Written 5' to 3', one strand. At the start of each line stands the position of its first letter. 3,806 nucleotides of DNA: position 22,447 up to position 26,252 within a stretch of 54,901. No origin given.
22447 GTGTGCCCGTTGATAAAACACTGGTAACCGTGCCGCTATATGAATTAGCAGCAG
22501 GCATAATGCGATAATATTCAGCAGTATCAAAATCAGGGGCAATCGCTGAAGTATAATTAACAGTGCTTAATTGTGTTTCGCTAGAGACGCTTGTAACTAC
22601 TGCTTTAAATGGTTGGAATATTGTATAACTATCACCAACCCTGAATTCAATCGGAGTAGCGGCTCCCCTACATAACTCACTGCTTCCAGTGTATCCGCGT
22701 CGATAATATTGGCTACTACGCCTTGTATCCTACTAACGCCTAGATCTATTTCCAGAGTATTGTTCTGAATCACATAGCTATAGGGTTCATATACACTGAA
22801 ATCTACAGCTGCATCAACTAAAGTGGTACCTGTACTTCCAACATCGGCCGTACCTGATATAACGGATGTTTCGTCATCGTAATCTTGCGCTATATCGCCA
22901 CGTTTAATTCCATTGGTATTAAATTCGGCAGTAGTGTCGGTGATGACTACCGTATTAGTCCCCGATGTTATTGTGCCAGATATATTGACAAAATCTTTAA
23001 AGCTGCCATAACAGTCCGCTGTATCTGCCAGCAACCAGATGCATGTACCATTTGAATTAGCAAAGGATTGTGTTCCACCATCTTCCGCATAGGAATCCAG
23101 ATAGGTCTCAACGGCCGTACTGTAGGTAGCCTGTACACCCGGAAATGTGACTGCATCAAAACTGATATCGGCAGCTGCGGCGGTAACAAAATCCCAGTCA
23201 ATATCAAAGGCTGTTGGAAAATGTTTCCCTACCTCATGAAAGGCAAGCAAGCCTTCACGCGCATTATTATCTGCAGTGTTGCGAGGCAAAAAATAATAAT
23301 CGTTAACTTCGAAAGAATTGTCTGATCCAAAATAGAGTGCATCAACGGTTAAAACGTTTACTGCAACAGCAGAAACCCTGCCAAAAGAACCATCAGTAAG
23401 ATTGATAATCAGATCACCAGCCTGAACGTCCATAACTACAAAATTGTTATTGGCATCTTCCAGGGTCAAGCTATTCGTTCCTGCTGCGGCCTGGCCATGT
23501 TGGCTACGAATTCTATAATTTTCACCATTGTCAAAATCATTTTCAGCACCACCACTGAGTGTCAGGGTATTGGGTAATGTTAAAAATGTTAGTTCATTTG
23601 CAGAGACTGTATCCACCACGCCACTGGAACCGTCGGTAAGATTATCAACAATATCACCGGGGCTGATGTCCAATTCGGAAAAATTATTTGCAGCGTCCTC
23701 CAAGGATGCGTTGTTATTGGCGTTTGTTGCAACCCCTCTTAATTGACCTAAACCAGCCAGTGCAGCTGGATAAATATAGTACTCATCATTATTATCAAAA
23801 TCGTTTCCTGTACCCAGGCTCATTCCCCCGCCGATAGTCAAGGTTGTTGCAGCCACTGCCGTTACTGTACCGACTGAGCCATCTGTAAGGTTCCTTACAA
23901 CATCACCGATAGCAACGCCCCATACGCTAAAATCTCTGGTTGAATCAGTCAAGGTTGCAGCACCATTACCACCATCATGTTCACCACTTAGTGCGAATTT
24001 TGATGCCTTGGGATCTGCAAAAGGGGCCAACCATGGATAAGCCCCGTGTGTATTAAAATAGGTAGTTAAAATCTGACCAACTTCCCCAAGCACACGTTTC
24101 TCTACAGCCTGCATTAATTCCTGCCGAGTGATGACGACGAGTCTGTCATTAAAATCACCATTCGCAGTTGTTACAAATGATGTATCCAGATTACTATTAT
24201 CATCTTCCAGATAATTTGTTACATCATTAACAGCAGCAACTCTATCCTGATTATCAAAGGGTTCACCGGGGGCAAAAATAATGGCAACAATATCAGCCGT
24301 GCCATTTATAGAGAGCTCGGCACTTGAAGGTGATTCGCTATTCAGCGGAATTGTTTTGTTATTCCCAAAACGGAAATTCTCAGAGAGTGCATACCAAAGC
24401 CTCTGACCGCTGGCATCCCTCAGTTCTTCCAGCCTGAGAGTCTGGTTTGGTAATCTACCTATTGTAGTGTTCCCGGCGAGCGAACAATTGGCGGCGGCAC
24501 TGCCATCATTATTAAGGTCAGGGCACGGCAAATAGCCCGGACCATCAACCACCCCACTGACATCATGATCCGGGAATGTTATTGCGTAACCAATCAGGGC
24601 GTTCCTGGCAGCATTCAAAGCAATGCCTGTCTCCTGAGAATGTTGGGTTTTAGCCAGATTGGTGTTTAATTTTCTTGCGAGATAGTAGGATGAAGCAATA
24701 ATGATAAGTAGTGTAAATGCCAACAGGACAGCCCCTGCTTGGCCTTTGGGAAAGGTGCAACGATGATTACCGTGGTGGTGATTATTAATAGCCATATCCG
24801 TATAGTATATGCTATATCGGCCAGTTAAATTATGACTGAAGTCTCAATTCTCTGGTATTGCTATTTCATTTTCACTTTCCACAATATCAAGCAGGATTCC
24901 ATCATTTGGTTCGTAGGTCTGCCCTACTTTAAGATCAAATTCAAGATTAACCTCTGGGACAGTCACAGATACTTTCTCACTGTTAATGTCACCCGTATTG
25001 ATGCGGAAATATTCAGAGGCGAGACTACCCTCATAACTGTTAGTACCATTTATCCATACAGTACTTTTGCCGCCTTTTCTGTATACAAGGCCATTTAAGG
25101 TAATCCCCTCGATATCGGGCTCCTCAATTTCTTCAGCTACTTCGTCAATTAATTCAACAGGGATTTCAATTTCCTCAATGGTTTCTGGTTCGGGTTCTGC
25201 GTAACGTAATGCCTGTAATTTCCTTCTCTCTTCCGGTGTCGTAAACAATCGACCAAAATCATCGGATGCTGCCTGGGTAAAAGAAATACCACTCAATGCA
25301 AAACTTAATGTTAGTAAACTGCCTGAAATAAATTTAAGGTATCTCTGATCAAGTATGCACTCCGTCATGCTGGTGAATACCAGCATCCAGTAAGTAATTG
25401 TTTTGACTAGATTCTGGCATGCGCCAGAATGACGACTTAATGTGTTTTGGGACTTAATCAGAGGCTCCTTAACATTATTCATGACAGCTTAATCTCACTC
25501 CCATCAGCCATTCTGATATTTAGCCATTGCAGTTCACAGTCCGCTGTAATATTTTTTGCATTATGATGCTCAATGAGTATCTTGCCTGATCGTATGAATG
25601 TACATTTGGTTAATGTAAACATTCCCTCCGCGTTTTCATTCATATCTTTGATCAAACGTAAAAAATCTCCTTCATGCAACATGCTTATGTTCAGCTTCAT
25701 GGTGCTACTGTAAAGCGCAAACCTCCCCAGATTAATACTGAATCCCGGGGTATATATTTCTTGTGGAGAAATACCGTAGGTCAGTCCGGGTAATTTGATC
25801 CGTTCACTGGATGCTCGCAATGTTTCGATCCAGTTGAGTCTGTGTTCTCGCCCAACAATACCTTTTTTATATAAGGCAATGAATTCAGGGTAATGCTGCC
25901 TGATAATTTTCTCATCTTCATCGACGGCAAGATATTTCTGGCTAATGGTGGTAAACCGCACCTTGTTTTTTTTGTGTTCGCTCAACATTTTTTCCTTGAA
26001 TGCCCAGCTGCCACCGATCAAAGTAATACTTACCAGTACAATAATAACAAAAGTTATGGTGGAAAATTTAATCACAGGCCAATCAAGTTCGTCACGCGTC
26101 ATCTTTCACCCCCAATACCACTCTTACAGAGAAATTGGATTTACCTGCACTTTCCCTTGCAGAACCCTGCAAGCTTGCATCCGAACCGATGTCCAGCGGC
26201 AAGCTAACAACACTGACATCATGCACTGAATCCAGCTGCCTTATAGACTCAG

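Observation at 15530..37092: MSHA-like type IV filament locus with non-canonical composition and order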

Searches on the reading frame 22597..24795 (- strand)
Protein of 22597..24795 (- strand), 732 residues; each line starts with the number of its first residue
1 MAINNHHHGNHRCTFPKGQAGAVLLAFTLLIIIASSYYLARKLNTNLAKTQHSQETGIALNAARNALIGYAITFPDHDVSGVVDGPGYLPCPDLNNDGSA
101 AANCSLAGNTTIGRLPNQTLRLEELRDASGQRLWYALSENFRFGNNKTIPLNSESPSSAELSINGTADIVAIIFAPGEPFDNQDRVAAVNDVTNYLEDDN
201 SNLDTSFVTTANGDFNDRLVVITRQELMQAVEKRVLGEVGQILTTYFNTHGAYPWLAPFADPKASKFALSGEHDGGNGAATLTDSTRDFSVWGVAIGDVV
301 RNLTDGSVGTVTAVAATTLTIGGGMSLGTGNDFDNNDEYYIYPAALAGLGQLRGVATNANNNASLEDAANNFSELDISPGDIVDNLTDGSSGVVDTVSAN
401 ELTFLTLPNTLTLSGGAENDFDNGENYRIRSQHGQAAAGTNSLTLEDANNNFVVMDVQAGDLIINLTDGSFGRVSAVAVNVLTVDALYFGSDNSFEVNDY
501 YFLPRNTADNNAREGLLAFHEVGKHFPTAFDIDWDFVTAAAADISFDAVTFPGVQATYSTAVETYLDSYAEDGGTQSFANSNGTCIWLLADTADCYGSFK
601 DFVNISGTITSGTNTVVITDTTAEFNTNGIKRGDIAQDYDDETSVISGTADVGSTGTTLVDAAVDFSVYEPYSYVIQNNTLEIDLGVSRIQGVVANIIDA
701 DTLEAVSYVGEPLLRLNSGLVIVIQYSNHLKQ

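Call 3: search_protein_families(library=pfam, proteins=[window:22597-24795:-], max_evalue=0.01)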
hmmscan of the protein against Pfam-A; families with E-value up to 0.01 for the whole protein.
window:22597-24795:- (732 aa): 0 families

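Call 5: search_protein_families(library=ncbifam, proteins=[window:22597-24795:-], max_evalue=0.01)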
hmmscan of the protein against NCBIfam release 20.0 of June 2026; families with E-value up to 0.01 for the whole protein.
window:22597-24795:- (732 aa): 0 families

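Call 55: find_homologous_proteins(query=window:22597-24795:-, max_evalue=0.001)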
Query window:22597-24795:- (732 aa): 256 proteins with E <= 0.001 among 8000 candidates; the best 120 are listed.
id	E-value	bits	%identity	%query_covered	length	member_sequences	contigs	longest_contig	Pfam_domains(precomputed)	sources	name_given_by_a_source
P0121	0.0e+0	1582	100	97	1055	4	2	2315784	-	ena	-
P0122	0.0e+0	1208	77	97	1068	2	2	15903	-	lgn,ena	-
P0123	0.0e+0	1145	67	94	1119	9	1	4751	-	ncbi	-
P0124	0.0e+0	1065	68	97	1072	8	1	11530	-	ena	-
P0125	0.0e+0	1062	69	97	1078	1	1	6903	-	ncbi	-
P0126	1.5e-296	1004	65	97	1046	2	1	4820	-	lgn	-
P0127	1.9e-286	970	63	94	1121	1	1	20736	-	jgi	jgi:hypothetical protein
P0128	8.9e-284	961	65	96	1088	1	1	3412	-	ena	-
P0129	1.5e-274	931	63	97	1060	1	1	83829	-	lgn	-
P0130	1.1e-237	809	58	88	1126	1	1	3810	-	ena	-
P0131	6.2e-228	777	53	95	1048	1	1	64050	-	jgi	-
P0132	3.5e-225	768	88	55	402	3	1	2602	-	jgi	-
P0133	3.2e-224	765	54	95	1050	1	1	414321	-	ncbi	-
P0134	1.8e-223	762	52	87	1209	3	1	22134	-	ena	-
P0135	2.5e-217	742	52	88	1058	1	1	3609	-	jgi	-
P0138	9.0e-213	727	50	96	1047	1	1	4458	-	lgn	-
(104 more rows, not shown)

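Call 56: find_encoding_contigs(protein=P0121, flank=10000, max_places=3)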
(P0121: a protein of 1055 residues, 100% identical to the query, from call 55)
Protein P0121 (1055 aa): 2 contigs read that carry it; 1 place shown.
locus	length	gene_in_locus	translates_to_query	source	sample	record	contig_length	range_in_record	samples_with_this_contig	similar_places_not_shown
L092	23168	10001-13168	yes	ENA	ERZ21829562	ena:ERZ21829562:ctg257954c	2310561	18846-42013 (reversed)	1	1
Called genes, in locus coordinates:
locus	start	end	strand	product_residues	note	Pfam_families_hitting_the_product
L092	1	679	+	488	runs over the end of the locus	PF13191:AAA_16 (faint), PF13401:AAA_22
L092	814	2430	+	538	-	PF07655:Secretin_N_2, PF00263:Secretin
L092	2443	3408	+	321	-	-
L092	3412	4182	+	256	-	PF23914:TPR_CcmH_CycH (faint), PF00515:TPR_1 (faint), PF07719:TPR_2 (faint), PF13174:TPR_6 (faint), PF13176:TPR_7 (faint), PF13428:TPR_14 (faint), PF13432:TPR_16 (faint), PF14559:TPR_19 (faint), +2 more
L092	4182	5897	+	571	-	PF05157:MshEN, PF00437:T2SSE, PF13191:AAA_16 (faint)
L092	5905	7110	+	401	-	PF28597:T2SSF_N, PF00482:T2SSF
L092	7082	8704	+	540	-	-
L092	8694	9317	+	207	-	-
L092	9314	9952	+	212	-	-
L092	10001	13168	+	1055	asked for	-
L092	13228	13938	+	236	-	-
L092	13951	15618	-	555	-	PF02518:HATPase_c (weak)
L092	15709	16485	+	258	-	PF12698:ABC2_membrane_3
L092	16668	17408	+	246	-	-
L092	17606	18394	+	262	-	PF07963:N_methyl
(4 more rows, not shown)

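Call 71: predict_structure(alignment_id=A2)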
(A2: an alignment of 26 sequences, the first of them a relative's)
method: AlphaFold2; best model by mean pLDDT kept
length: 1055 residues; sequences in the alignment: 26
mean_pLDDT: 73.2   pTM: 0.51
mean pLDDT of the five models: 73.2, 72.6, 70.7, 70.4, 68.2
residues with pLDDT >= 90: 246; 70-90: 400; 50-70: 256; < 50: 153
segments of 3 or more residues with pLDDT < 50: 1-22, 76-83, 106-110, 254-267, 346-350, 408-411, 505-521, 866-874, 960-995, 1014-1018, 1030-1034, 1051-1055
pLDDT, mean of each block of 10 residues (from residue 1): 36 37 58 65 69 84 89 56 65 84 57 84 85 84 59 56 79 85 70 83 79 80 82 71 65 40 41 82 82 64 63 82 64 78 51 69 75 60 73 71 61 67 78 72 82 58 59 72 70 73 45 32 66 91 93 91 93 87 72 84 84 91 91 90 89 94 88 88 86 88 82 83 92 94 93 86 92 94 90 92 94 94 94 91 94 91 52 61 76 78 92 92 90 64 57 53 40 32 41 51 54 48 59 53 62 41
secondary structure, 60 per line:
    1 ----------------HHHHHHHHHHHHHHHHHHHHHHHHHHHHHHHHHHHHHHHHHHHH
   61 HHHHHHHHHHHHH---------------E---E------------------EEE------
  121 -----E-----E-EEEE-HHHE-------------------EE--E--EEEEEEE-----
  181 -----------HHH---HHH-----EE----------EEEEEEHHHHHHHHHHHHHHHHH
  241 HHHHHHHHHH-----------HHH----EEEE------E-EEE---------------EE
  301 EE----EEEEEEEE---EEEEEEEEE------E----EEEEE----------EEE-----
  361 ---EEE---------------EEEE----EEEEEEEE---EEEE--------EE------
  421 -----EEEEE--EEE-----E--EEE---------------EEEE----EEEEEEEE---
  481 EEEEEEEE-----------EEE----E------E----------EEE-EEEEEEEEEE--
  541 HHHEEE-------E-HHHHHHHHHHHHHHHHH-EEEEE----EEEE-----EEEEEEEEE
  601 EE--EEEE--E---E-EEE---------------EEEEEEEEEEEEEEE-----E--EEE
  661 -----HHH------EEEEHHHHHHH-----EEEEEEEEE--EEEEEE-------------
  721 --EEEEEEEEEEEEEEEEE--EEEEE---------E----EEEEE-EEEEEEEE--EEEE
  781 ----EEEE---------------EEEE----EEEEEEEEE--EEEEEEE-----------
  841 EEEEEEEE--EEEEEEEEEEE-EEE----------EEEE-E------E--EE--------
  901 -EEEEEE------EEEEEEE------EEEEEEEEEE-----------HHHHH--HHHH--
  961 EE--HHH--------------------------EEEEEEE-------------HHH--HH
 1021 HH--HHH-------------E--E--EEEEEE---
elements in order (helices of 4 or more, strands of 3 or more residues): H17-73 E112-114 E134-137 E169-175 E218-223 H224-250 E269-272 E281-283 E299-302 E307-314 E318-326 E338-342 E353-355 E364-366 E382-385 E390-397 E401-404 E426-430 E433-435 E444-446 E462-465 E470-477 E481-488 E500-502 E525-527 E529-538 E544-546 H556-572 E574-578 E583-586 E592-602 E605-608 E617-619 E635-649 E658-660 E675-678 H679-685 E691-699 E702-707 E723-739 E742-746 E761-765 E767-774 E777-780 E785-788 E804-807 E812-820 E823-829 E841-848 E851-861 E863-865 E876-879 E902-907 E914-920 E927-936 H948-952 H955-958 E994-1000 H1019-1022 E1047-1052

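Call 73: search_protein_families(library=pfam, alignment_id=A2, max_evalue=0.1)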
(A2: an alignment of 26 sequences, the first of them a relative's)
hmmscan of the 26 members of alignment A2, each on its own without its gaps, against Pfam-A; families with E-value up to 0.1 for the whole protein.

A. member 1, P0121 (1055 aa): 0 families

B. families by the number of members that match (of 26 scanned): 9 families
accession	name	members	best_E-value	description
PF14061.12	Mtf2_C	2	0.01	Polycomb-like MTF2 factor 2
PF07188.17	KSHV_K8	1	0.0069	Kaposi's sarcoma-associated herpesvirus (KSHV) K8 protein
PF04322.17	DUF473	1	0.029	Protein of unknown function (DUF473)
PF07041.16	DUF1327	1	0.034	Protein of unknown function (DUF1327)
PF18947.5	HAMP_2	1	0.041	HAMP domain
PF17820.7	PDZ_6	1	0.078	PDZ domain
PF19234.4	DUF5887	1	0.091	Family of unknown function (DUF5887)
PF07461.18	NADase_NGA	1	0.093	NAD glycohydrolase catalytic domain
PF09385.16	HisK_N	1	0.095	Histidine kinase N terminal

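Call 78: fold_search(model_id=the predicted structure, library=pdb)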
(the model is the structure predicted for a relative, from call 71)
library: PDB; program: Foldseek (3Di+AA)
matches with E <= 10: 1272; with E <= 0.001: 1
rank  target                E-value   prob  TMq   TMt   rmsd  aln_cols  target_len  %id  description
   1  9k09_U                1.4e-04  0.21  0.08  0.08  33.3       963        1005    9  Cyanophage A4 portal-tail complex (released 2025-04-09)
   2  8h2i_bG               1.0e-03  0.08  0.05  0.08  37.1       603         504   10  Near-atomic structure of five-fold averaged PBCV-1 capsid (released 2022-11-16)
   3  8k35_A                1.9e-03  0.09  0.06  0.07  42.6       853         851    8  Structure of the bacteriophage lambda tail tip complex (released 2023-11-15)
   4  6h2b_B                2.1e-03  0.13  0.05  0.10  20.2       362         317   12  Structure of the Macrobrachium rosenbergii Nodavirus (released 2018-10-31)
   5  7vul_A                3.1e-03  0.96  0.07  0.10  12.7       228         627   14  Structure of Klebsiella Phage P560 depolymerase (released 2022-11-16)
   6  7vrn_I                3.6e-03  0.07  0.05  0.09  27.7       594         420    8  Structure of infectious bursal disease virus Gt strain (released 2022-03-30)
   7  3iyo_D                8.8e-03  0.14  0.06  0.12  28.1       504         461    9  Cryo-EM model of virion-sized HEV virion-sized capsid (released 2010-08-18)
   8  3iyo_A                1.0e-02  0.13  0.07  0.12  23.9       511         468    9  Cryo-EM model of virion-sized HEV virion-sized capsid (released 2010-08-18)
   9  4fxu_A                1.5e-02  0.72  0.06  0.26  17.1       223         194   10  Crystallographic structure of trimeric riboflavin synthase from Brucella abortus (released 2014-03-12)
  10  4ac9_D                1.5e-02  0.54  0.06  0.12  18.0       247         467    9  CRYSTAL STRUCTURE OF TRANSLATION ELONGATION FACTOR SELB FROM METHANOCOCCUS MARIPALUDIS IN COMPLEX WITH GDP (released 2012-08-22)
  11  8h2i_bC               1.7e-02  0.04  0.05  0.08  23.3       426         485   10  Near-atomic structure of five-fold averaged PBCV-1 capsid (released 2022-11-16)
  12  8f47_A                1.7e-02  0.03  0.04  0.06  30.1       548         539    7  Crystal structure of VACV D13 in complex with STK69439 (released 2023-12-13)
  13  8f65_B                1.8e-02  0.03  0.04  0.06  30.1       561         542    7  Crystal structure of VACV D13 in complex with BBL030900 (released 2023-12-13)
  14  9e7m_Ja               1.9e-02  0.03  0.05  0.07  44.0       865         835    9  In situ cryoEM structure of bacteriophage Ur-lambda tail tip complex (released 2025-11-05)
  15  2qqp_E                2.2e-02  0.04  0.05  0.07  25.4       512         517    8  Crystal Structure of Authentic Providence Virus (released 2009-01-20)
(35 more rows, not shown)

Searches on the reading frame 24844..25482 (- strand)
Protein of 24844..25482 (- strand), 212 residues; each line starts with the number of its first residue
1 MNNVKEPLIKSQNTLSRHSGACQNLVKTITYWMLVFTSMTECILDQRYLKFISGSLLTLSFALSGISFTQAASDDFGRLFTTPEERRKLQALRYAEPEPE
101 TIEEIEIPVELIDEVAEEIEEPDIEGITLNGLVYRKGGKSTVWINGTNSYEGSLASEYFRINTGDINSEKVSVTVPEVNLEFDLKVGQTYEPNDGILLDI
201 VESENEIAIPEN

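Call 3: search_protein_families(library=pfam, proteins=[window:24844-25482:-], max_evalue=0.01)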
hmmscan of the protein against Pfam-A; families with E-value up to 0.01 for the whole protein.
window:24844-25482:- (212 aa): 0 families

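Call 5: search_protein_families(library=ncbifam, proteins=[window:24844-25482:-], max_evalue=0.01)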
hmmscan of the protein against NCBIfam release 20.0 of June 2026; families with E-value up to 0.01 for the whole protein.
window:24844-25482:- (212 aa): 0 families

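Call 101: search_protein_families(library=pfam, alignment_id=A4, max_evalue=1)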
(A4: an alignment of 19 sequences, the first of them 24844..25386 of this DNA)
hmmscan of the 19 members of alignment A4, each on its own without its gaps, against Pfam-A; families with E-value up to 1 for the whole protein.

A. member 1, window:24844-25386:- (180 aa): 1 family
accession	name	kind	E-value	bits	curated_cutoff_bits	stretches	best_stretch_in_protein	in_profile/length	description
PF22768.1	SPP1_Dit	-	0.19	12.4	25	1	106-142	49-85/97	Siphovirus-type tail component, C-terminal domain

B. families by the number of members that match (of 19 scanned): 8 families
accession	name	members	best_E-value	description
PF14014.11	DUF4230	1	0.0071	Protein of unknown function (DUF4230)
PF15188.11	CCDC-167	1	0.031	Coiled-coil domain-containing protein 167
PF04954.18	SIP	1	0.066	Siderophore-interacting protein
PF07987.16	DUF1775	1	0.14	Domain of unkown function (DUF1775)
PF16025.10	CaM_bind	1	0.17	Calcium-dependent calmodulin binding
PF22768.1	SPP1_Dit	1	0.19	Siphovirus-type tail component, C-terminal domain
PF10049.14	DUF2283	1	0.35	Protein of unknown function (DUF2283)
PF15438.11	Phyto-Amp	1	0.94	Antigenic membrane protein of phytoplasma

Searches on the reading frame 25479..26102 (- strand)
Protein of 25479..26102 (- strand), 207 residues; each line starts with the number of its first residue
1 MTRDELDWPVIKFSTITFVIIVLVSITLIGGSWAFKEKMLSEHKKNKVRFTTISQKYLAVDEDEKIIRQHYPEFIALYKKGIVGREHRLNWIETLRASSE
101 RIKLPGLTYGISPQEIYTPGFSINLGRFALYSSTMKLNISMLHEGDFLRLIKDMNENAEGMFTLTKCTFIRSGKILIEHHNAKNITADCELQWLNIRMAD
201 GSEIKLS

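Call 3: search_protein_families(library=pfam, proteins=[window:25479-26102:-], max_evalue=0.01)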
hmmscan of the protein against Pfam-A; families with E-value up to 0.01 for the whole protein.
window:25479-26102:- (207 aa): 0 families

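Call 5: search_protein_families(library=ncbifam, proteins=[window:25479-26102:-], max_evalue=0.01)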
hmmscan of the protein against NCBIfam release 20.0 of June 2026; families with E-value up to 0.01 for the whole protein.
window:25479-26102:- (207 aa): 0 families

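Call 69: search_protein_families(library=pfam, alignment_id=A3, max_evalue=1)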
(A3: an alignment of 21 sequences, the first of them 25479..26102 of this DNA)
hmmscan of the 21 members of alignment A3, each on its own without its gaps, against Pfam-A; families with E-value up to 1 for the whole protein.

A. member 1, window:25479-26102:- (207 aa): 3 families
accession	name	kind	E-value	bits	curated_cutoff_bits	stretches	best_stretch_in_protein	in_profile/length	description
PF18303.6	Saf_2TM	-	0.092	13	29.5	1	13-66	64-118/152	SAVED-fused 2TM effector domain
PF14779.12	BBS1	-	0.17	11.8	27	1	38-100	132-189/254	Ciliary BBSome complex subunit 1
PF04601.19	DUF569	-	0.19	11.9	23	1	44-70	6-32/142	Beta-trefoil domain of unknown function (DUF569)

B. families by the number of members that match (of 21 scanned): 18 families
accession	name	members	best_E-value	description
PF13800.11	Sigma_reg_N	1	0.014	Sigma factor regulator N-terminal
PF03166.19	MH2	1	0.034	MH2 domain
PF12212.14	PAZ_2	1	0.066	PAZ domain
PF02020.24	W2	1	0.067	eIF4-gamma/eIF5/eIF2-epsilon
PF17536.7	Mx_ML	1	0.082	Matrix and Matrix long proteins N-terminal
PF06814.19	GOST_TM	1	0.09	GOST, seven transmembrane domain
PF18303.6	Saf_2TM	1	0.092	SAVED-fused 2TM effector domain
PF22037.2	PSD13_N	1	0.094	PSD13 N-terminal repeats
PF06453.16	LT-IIB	1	0.096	Type II heat-labile enterotoxin , B subunit (LT-IIB)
PF16696.11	ZFYVE21_C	1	0.11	Zinc finger FYVE domain-containing protein 21 C-terminus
PF12191.14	stn_TNFRSF12A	1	0.11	Tumour necrosis factor receptor stn_TNFRSF12A_TNFR domain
PF14426.11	Imm2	1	0.12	Immunity protein Imm2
PF14779.12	BBS1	1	0.17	Ciliary BBSome complex subunit 1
PF04601.19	DUF569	1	0.19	Beta-trefoil domain of unknown function (DUF569)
PF22476.1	Ago_N_3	1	0.19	Argonaute, N-terminal domain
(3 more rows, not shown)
